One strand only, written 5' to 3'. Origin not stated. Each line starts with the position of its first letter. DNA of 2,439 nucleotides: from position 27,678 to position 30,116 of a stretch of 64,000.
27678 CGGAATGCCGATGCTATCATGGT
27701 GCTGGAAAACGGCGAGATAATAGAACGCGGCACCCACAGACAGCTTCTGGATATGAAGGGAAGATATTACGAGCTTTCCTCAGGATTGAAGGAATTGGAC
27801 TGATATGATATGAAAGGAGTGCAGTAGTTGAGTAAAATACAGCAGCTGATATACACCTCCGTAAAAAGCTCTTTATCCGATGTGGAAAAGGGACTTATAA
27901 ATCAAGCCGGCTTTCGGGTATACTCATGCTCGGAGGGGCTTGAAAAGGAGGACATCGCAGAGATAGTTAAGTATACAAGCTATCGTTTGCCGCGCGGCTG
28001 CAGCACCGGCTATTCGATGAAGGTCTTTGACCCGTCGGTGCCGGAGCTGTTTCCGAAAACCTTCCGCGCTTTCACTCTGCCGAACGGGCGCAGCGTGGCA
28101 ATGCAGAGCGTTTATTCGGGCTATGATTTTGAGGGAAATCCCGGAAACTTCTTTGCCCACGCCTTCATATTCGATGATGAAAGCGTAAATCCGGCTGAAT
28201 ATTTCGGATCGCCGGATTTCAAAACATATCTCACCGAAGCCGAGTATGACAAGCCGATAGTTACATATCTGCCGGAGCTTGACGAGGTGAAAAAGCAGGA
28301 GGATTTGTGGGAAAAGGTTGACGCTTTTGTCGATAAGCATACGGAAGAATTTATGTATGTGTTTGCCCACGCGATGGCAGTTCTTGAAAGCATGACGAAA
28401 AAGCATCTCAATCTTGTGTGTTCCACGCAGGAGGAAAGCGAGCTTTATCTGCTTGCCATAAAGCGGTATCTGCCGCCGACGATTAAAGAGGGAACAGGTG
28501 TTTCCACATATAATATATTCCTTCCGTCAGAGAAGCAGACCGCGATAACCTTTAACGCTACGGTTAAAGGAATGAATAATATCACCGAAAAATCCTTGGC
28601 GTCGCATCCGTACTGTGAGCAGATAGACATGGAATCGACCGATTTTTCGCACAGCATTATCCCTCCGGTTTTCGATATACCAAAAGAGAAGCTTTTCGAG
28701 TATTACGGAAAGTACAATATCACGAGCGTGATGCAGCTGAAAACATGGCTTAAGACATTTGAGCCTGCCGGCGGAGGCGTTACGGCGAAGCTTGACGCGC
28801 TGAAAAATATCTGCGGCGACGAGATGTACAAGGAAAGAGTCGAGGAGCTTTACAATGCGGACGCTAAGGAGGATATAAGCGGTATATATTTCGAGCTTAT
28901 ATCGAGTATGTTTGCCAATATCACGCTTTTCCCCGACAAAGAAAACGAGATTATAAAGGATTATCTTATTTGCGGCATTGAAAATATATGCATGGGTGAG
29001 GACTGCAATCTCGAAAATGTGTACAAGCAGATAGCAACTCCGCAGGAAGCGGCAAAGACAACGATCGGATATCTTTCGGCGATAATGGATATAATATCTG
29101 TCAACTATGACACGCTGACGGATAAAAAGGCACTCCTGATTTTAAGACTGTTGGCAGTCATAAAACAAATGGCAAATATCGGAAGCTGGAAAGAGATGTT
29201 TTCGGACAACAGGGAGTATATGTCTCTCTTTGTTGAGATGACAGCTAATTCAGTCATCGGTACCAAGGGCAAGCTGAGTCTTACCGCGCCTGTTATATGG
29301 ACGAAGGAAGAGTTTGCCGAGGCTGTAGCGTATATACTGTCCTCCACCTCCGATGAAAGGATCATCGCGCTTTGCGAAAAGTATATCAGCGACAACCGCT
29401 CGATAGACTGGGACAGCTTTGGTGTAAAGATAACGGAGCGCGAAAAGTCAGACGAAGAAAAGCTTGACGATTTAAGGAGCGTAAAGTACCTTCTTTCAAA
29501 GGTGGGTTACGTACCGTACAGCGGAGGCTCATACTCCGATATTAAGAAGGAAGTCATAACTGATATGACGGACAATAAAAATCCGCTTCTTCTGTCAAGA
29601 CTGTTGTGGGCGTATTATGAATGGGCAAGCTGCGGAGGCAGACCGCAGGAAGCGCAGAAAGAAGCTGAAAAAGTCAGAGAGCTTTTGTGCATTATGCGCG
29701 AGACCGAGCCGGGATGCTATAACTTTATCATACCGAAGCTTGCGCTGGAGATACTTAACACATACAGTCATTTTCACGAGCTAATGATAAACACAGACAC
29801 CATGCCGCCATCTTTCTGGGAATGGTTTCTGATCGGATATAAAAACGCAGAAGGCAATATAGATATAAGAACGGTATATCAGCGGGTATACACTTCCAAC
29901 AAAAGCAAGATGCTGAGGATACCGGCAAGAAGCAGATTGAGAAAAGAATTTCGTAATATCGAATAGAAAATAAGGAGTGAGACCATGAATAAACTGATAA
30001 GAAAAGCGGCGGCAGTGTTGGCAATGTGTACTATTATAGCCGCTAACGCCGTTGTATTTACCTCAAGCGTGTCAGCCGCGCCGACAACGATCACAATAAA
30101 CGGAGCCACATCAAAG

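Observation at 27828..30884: Orphan GAP1-N2-like 712-aa protein plus a repeat-bearing single-pass membrane protein, welded onto a heterodimeric ABC exporter operon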

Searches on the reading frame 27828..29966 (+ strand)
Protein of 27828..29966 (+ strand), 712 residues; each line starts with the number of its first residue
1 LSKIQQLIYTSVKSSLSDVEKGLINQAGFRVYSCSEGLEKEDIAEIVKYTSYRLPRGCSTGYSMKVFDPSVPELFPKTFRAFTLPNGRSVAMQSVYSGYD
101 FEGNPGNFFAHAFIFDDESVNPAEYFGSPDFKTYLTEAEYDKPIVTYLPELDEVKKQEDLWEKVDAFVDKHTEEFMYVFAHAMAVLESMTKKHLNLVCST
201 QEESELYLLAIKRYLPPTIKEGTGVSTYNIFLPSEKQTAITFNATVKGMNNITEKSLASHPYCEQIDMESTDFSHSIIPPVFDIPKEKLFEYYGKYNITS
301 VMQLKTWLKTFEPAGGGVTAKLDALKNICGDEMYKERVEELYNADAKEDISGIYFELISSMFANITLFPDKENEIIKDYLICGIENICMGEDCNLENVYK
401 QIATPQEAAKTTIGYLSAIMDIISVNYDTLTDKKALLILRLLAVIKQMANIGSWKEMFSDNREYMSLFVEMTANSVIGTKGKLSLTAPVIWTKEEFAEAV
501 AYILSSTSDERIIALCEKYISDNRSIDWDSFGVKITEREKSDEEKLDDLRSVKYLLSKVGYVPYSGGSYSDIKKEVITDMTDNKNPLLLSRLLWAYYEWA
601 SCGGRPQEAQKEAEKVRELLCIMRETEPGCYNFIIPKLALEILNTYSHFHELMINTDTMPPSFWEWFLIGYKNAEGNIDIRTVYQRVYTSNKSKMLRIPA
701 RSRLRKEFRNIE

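Call 3: search_protein_families(library=pfam, proteins=[window:27828-29966:+], max_evalue=1)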
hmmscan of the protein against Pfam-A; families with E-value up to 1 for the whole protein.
window:27828-29966:+ (712 aa): 1 family
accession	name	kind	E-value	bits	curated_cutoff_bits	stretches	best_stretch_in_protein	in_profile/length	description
PF20013.4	GAP1-N2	-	2.2e-19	70.3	24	1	4-150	2-135/139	GTPase-associated protein 1, N-terminal domain type 2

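Call 4: search_protein_families(library=ncbifam, proteins=[window:27828-29966:+], max_evalue=1)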
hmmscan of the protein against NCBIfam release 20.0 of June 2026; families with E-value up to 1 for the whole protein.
window:27828-29966:+ (712 aa): 0 families

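Call 5: search_protein_families(library=padloc, proteins=[window:27828-29966:+], max_evalue=1)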
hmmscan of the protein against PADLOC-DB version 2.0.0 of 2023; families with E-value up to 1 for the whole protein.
window:27828-29966:+ (712 aa): 0 families

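Call 10: find_homologous_proteins(query=window:27828-29966:+, max_evalue=0.001)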
Query window:27828-29966:+ (712 aa): 131 proteins with E <= 0.001 among 8000 candidates; the best 120 are listed.
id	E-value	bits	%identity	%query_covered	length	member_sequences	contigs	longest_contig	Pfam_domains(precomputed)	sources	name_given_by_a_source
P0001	0.0e+0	1626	100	100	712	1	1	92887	PF20013.5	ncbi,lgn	-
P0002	0.0e+0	1137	67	100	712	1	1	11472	PF20013.5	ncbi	-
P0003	6.4e-201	687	45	99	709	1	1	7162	PF20013.5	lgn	-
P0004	2.0e-193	663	43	100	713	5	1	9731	PF20013.5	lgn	-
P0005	7.2e-192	658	43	100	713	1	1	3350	PF20013.5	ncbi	-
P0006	1.2e-189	650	43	100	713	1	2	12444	PF20013.5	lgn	-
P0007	4.2e-187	642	43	100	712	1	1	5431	PF20013.5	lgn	-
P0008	2.7e-186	639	43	100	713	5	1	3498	PF20013.5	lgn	-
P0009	1.9e-184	633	42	100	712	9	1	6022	PF20013.5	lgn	-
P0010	3.1e-184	632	41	100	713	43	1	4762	PF20013.5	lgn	-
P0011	5.1e-184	632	42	100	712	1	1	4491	PF20013.5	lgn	-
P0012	1.8e-183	630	42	100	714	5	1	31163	PF20013.5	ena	-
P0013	3.2e-183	629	42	100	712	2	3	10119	PF20013.5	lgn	-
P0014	3.8e-183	629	43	100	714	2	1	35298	PF20013.5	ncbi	-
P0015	1.7e-182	627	43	100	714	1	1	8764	PF20013.5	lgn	-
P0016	2.4e-182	626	42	100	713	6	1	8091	PF20013.5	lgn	-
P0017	3.3e-182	626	42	100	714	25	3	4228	PF20013.5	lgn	-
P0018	1.2e-181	624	41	99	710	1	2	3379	PF20013.5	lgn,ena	-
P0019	2.7e-181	623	42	100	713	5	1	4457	PF20013.5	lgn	-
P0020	9.1e-181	621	42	100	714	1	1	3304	PF20013.5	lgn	-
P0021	1.9e-180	620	42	100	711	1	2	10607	PF20013.5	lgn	-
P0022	2.7e-180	619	42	100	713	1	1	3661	PF20013.5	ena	-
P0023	3.8e-180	619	41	99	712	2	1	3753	PF20013.5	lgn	-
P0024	1.2e-179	617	41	99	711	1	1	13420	PF20013.5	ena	-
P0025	3.4e-179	616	41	99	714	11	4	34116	PF20013.5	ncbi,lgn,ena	-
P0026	4.0e-179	615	40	99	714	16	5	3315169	PF20013.5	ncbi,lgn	-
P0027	1.6e-178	613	42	100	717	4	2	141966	PF20013.5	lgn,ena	-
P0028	2.6e-177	609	40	100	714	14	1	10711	PF20013.5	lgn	-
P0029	3.3e-177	609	40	99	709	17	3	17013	PF20013.5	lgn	-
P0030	3.4e-177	609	40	99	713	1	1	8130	PF20013.5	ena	-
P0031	2.5e-176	606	40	99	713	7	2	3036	PF20013.5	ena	-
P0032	3.9e-176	606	40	99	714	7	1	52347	PF20013.5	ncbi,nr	ncbi:MAG: hypothetical protein PUD92_03975 [Clostridiales bacterium]|nr:hypothetical protein [Clostr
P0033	6.4e-176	605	41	100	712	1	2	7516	PF20013.5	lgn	-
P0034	7.8e-175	601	41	99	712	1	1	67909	PF20013.5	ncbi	-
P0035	9.3e-175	601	40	99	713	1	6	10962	PF20013.5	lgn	-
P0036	1.5e-174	600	41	99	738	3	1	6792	PF20013.5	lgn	-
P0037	1.7e-174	600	41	99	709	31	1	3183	PF20013.5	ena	-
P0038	1.8e-174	600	40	99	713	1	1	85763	PF20013.5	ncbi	-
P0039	2.0e-174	600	42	99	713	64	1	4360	PF20013.5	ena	-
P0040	4.9e-174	599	40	100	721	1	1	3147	PF20013.5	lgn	-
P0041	1.8e-173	597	41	99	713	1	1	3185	PF20013.5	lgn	-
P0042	4.7e-173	595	41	99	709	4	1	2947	PF20013.5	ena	-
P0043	6.3e-173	595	40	100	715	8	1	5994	PF20013.5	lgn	-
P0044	8.7e-173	595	40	99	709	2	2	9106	PF20013.5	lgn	-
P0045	1.4e-172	594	41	99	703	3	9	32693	PF20013.5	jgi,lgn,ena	-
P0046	1.5e-172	594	41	99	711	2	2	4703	PF20013.5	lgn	-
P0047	5.8e-172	592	39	100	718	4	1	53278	PF20013.5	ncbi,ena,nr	ncbi:MAG: hypothetical protein J1G06_01610 [Oscillospiraceae bacterium]|nr:hypothetical protein [Osc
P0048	9.0e-172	591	39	99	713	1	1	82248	PF20013.5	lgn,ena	-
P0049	9.4e-172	591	39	99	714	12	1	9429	PF20013.5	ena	-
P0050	2.3e-171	590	42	100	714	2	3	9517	PF20013.5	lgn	-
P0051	2.4e-171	590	39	99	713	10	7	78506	PF20013.5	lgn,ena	-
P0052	1.2e-170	587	40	100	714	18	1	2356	PF20013.5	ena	-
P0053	2.6e-170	586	41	99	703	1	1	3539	PF20013.5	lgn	-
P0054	2.8e-170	586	39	99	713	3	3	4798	PF20013.5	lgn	-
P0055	2.9e-170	586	41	99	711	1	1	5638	PF20013.5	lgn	-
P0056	9.3e-170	584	41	99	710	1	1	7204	PF20013.5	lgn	-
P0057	9.5e-170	584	39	99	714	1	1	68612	PF20013.5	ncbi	-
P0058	1.5e-169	584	40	99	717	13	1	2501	PF20013.5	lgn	-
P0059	1.5e-169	584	42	99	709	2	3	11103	PF20013.5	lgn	-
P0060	1.6e-169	584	39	100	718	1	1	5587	PF20013.5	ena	-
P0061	1.7e-169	584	42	99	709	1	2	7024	PF20013.5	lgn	-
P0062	2.1e-169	583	38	99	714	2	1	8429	PF20013.5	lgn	-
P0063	6.7e-169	582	41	99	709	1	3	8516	PF20013.5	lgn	-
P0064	8.3e-169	581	38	99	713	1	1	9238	PF20013.5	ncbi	-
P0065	8.5e-169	581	41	99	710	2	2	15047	PF20013.5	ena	-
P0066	1.4e-168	581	39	99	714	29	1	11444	PF20013.5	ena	-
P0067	4.8e-168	579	38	99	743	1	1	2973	PF20013.5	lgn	-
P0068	1.0e-167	578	40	100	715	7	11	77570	PF20013.5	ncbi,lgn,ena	-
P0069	1.2e-167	578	39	99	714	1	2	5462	PF20013.5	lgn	-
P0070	1.7e-167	577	38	99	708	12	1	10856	PF20013.5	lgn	-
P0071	1.9e-167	577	38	99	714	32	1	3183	PF20013.5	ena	-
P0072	2.5e-167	576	40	99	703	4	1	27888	PF20013.5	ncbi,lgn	-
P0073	3.4e-167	576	39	100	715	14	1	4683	PF20013.5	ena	-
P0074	4.4e-167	576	38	99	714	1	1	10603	PF20013.5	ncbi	-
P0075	4.7e-167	576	38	99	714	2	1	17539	PF20013.5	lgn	-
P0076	1.2e-166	574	41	99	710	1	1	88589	PF20013.5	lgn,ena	-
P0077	1.6e-166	574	41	99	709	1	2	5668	PF20013.5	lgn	-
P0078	2.2e-166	573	41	100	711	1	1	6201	PF20013.5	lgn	-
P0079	3.2e-166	573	38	99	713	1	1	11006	PF20013.5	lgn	-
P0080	3.3e-166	573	39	100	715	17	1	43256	PF20013.5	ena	-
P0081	4.2e-166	572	40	99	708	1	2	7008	PF20013.5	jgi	-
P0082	5.2e-166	572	38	99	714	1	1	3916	PF20013.5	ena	-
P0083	6.9e-166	572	42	99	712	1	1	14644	PF20013.5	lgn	-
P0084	8.7e-166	571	39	100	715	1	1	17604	PF20013.5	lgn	-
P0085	1.1e-165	571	40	99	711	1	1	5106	PF20013.5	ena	-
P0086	1.6e-165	571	40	99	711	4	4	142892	PF20013.5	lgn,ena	-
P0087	4.2e-165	569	38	99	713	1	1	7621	PF20013.5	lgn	-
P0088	5.0e-165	569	41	99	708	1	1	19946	PF20013.5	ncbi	-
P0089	7.3e-165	568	40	98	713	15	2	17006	PF20013.5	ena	-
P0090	7.4e-165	568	38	99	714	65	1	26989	PF20013.5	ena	-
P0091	7.5e-165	568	40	99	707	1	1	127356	PF20013.5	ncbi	-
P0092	7.7e-165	568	41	98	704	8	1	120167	PF20013.5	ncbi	-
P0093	1.7e-164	567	38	99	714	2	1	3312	PF20013.5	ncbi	-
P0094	2.7e-164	566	40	99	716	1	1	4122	PF20013.5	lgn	-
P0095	2.9e-164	566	41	98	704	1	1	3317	PF20013.5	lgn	-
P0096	7.8e-164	565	39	99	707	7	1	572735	PF20013.5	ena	-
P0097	9.2e-164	565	38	99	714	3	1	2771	PF20013.5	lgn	-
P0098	1.3e-163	564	39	99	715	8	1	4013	PF20013.5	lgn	-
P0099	1.5e-163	564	41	99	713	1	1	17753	PF20013.5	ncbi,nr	ncbi:MAG: hypothetical protein LUD03_06540 [Firmicutes bacterium]|nr:hypothetical protein [Bacillota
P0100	1.8e-163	564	37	99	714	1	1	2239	PF20013.5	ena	-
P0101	1.9e-163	564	38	99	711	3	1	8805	PF20013.5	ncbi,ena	-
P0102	2.3e-163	563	40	100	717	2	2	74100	PF20013.5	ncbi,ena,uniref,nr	ncbi:MAG TPA: hypothetical protein IAA60_06010 [Candidatus Ornithomonoglobus intestinigallinarum]|un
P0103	3.7e-163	563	38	100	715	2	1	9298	PF20013.5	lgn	-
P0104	8.2e-163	562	38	99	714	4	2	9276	PF20013.5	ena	-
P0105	1.1e-162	561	40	99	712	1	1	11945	PF20013.5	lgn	-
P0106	2.2e-162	560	40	99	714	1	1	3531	PF20013.5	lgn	-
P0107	2.4e-162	560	37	99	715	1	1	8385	PF20013.5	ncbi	-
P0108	2.7e-162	560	37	99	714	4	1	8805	PF20013.5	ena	-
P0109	3.3e-162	560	38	99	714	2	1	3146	PF20013.5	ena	-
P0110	3.7e-162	559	40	99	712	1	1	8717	PF20013.5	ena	-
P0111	4.6e-162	559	40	100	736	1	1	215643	PF20013.5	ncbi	-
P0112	1.1e-160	555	39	99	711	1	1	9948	PF20013.5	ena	-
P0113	1.4e-160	554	37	99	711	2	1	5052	PF20013.5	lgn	-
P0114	2.6e-160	553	40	99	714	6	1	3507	PF20013.5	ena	-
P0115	4.9e-160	552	39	99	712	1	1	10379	PF20013.5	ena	-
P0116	5.0e-160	552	40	98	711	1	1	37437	PF20013.5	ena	-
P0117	5.5e-160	552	39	99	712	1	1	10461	PF20013.5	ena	-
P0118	1.1e-159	551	39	99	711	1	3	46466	PF20013.5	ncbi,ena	-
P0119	1.3e-159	551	40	100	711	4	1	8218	PF20013.5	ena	-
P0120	2.9e-159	550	38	99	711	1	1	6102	PF20013.5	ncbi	-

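Call 11: find_encoding_contigs(protein=P0026, flank=10000, max_places=2)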
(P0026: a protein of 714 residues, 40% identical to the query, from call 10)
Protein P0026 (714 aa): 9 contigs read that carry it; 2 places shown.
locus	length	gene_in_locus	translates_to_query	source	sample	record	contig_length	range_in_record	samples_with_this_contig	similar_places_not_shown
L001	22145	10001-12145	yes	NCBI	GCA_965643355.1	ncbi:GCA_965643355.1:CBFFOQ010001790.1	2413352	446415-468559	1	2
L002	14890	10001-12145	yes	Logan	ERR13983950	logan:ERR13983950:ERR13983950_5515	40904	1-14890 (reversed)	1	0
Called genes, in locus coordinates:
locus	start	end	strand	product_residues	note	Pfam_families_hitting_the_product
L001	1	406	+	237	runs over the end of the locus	PF00977:His_biosynth, PF05690:ThiG (faint), PF01207:Dus (faint), PF03060:NMO (faint)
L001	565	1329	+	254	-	PF08220:HTH_DeoR, PF00455:DeoRC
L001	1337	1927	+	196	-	PF01693:Cauli_VI, PF00075:RNase_H, PF13456:RVT_3 (weak)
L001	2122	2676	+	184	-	PF12672:DUF3793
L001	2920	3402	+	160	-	PF01037:AsnC_trans_reg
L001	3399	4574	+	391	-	PF00155:Aminotran_1_2, PF01041:DegT_DnrJ_EryC1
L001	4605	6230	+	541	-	PF01656:CbiA (weak), PF06418:CTP_synth_N, PF00117:GATase, PF07722:Peptidase_C26 (weak)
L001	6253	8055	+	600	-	PF00664:ABC_membrane, PF00005:ABC_tran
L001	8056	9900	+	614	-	PF00664:ABC_membrane, PF00005:ABC_tran, PF02463:SMC_N (faint)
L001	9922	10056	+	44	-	-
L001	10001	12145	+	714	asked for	PF20013:GAP1-N2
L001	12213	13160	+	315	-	-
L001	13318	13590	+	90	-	PF11823:Se_S_carrier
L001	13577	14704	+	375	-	PF00266:Aminotran_5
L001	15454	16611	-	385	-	PF13102:Phage_int_SAM_5 (weak), PF14659:Phage_int_SAM_3, PF00589:Phage_integrase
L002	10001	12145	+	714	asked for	PF20013:GAP1-N2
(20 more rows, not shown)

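Call 12: find_encoding_contigs(protein=P0096, flank=10000, max_places=2)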
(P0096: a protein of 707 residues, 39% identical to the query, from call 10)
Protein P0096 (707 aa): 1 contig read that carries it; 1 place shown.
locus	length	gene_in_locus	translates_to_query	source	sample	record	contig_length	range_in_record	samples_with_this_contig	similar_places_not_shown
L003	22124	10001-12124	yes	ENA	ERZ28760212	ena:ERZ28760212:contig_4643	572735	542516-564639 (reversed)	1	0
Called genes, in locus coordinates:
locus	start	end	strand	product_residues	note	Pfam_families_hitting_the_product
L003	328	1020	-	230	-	-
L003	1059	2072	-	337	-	-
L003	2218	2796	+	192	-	PF18306:LDcluster4, PF03641:Lysine_decarbox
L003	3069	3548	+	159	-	PF13404:HTH_AsnC-type (weak), PF13412:HTH_24 (weak), PF01037:AsnC_trans_reg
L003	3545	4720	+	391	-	PF00155:Aminotran_1_2, PF01212:Beta_elim_lyase (weak), PF00266:Aminotran_5 (weak), PF01041:DegT_DnrJ_EryC1, PF01053:Cys_Met_Meta_PP (weak)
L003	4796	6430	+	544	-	PF01656:CbiA (weak), PF06418:CTP_synth_N, PF00117:GATase, PF07722:Peptidase_C26 (weak)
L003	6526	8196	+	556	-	PF00664:ABC_membrane, PF00005:ABC_tran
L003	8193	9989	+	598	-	PF00664:ABC_membrane, PF02463:SMC_N (weak), PF00005:ABC_tran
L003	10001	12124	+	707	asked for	PF20013:GAP1-N2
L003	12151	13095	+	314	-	-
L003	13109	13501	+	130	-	PF03061:4HBT (weak)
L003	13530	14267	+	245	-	PF20772:TACO1_YebC_N, PF01709:Transcrip_reg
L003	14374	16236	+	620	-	PF08497:Radical_SAM_N, PF04055:Radical_SAM (weak), PF11842:DUF3362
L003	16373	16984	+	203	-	PF00763:THF_DHG_CYH, PF02882:THF_DHG_CYH_C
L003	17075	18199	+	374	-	PF06925:MGDG_synth, PF00534:Glycos_transf_1, PF04101:Glyco_tran_28_C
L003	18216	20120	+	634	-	PF00005:ABC_tran, PF02463:SMC_N (faint), PF13555:AAA_29 (faint), PF00910:RNA_helicase (faint), PF08477:Roc (faint), PF12848:ABC_tran_Xtn, PF00005:ABC_tran, PF16326:ABC_tran_CTD, +1 more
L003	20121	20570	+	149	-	PF02580:Tyr_Deacylase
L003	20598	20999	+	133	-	PF01029:NusB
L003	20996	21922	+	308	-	PF00814:TsaD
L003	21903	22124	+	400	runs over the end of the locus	PF13742:tRNA_anti_2, PF01336:tRNA_anti-codon, PF02601:Exonuc_VII_L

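Call 13: find_encoding_contigs(protein=P0111, flank=10000, max_places=2)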
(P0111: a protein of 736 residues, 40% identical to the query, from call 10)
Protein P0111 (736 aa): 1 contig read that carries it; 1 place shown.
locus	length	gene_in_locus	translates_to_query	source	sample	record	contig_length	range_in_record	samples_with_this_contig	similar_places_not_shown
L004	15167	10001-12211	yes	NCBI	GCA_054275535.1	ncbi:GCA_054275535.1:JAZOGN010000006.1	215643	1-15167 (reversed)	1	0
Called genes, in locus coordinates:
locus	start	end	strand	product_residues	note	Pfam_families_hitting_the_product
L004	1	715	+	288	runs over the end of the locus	PF02219:MTHFR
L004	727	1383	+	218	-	PF02965:Met_synt_B12 (weak)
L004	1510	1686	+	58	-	PF01165:Ribosomal_S21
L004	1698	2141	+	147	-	PF09424:YqeY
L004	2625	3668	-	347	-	PF01547:SBP_bac_1, PF13416:SBP_bac_8, PF13531:SBP_bac_11 (weak), PF13343:SBP_bac_6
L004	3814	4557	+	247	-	PF01209:Ubie_methyltran, PF13489:Methyltransf_23, PF13847:Methyltransf_31, PF08241:Methyltransf_11, PF08242:Methyltransf_12, PF13649:Methyltransf_25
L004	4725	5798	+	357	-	PF00266:Aminotran_5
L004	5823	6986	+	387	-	PF00389:2-Hacid_dh, PF02826:2-Hacid_dh_C, PF07991:KARI_N (weak), PF03446:NAD_binding_2 (weak)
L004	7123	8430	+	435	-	PF08245:Mur_ligase_M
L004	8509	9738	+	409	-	PF00089:Trypsin, PF13365:Trypsin_2, PF00595:PDZ, PF13180:PDZ_2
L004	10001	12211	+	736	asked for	PF20013:GAP1-N2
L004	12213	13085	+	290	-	-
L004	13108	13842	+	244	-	PF20772:TACO1_YebC_N, PF01709:Transcrip_reg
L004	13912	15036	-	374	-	PF13793:Pribosyltran_N, PF00156:Pribosyltran, PF14572:Pribosyl_synth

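Call 14: find_encoding_contigs(protein=P0102, flank=10000, max_places=2)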
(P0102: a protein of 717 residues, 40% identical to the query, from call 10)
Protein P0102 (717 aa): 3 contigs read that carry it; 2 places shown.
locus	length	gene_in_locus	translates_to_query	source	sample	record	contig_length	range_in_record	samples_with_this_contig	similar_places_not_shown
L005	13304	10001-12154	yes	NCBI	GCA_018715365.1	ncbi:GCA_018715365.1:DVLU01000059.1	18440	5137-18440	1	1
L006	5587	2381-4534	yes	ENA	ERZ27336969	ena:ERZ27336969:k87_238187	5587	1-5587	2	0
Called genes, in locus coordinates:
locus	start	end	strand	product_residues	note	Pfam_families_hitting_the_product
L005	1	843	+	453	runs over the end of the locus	-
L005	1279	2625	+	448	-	PF01554:MatE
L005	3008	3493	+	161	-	PF01037:AsnC_trans_reg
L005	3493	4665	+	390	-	PF00155:Aminotran_1_2, PF00266:Aminotran_5 (weak), PF01041:DegT_DnrJ_EryC1 (weak)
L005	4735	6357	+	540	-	PF06418:CTP_synth_N, PF00117:GATase, PF07722:Peptidase_C26 (weak)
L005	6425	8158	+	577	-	PF00664:ABC_membrane, PF00005:ABC_tran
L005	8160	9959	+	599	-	PF00664:ABC_membrane, PF02463:SMC_N (weak), PF00005:ABC_tran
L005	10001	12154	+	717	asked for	PF20013:GAP1-N2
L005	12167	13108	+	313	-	-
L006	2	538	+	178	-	?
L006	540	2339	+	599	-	PF00664:ABC_membrane, PF02463:SMC_N (weak), PF00005:ABC_tran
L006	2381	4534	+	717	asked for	PF20013:GAP1-N2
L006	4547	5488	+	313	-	-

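Call 19: search_solved_structures(query=A1, max_evalue=1)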
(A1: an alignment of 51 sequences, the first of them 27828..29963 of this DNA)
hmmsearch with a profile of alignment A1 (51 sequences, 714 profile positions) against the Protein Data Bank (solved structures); distinct sequences matched with E-value up to 1: 4.
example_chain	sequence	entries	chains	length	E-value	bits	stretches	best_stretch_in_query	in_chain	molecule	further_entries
6z35_A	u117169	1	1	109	0.12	13.8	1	326-428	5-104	Maquette 2-1ip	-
5tgw_A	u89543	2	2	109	0.17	13.3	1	326-426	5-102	PS1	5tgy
3ok8_A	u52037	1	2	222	0.23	12.9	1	332-447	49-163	Brain-specific angiogenesis inhibitor 1-associated protein 2-like protein 2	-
6n63_A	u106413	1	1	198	0.55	11.6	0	675-712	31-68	ENCAPSULIN CARGO PROTEIN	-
